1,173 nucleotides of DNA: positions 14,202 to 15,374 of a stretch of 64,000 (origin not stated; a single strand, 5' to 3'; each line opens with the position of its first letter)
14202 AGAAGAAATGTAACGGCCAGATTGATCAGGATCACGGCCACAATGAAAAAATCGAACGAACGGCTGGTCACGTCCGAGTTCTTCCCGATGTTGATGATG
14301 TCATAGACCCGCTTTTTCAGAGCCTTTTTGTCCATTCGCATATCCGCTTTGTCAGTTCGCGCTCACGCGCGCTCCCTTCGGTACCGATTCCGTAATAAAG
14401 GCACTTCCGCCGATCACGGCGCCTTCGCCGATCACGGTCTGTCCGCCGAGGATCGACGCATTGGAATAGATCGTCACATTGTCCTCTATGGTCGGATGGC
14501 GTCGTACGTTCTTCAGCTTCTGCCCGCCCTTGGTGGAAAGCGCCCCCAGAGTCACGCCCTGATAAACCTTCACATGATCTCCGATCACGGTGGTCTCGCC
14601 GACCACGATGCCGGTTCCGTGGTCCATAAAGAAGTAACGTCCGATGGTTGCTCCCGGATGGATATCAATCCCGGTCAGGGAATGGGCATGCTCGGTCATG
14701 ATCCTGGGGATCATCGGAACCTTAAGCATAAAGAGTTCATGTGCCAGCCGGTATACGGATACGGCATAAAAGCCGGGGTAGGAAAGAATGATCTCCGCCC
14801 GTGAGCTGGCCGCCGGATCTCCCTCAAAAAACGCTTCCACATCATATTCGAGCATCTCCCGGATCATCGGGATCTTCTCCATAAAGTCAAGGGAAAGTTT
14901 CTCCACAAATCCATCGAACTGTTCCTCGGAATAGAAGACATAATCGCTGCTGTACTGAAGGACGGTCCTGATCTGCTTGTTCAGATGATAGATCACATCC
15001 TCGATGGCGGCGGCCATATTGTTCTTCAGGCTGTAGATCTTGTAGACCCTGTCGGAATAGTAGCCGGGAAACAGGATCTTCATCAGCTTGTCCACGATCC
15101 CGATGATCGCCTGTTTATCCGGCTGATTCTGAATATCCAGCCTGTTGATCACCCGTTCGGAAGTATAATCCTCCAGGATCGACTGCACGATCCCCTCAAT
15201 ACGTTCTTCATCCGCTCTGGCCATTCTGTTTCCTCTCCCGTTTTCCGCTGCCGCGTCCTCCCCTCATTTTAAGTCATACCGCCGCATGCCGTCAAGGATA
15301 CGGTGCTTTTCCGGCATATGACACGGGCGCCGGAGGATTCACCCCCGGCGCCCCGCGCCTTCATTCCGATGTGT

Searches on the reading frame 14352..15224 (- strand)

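Call 4: search_protein_families(library=pfam, proteins=[window:14352-15224:-], max_evalue=0.01)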
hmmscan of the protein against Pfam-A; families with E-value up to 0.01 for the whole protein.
window:14352-15224:- (290 aa): 3 families
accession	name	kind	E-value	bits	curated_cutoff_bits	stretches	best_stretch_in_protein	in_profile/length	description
PF00132.30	Hexapep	-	9.2e-08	31.9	27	1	243-278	1-35/36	Bacterial transferase hexapeptide (six repeats)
PF06426.19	SATase_N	-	3.1e-05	24.7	21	1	106-155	54-103/105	Serine acetyltransferase, N-terminal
PF25084.1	LbH_EIF2B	-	0.0098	16.3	54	0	248-281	8-40/105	EIF2B subunit epsilon LbH domain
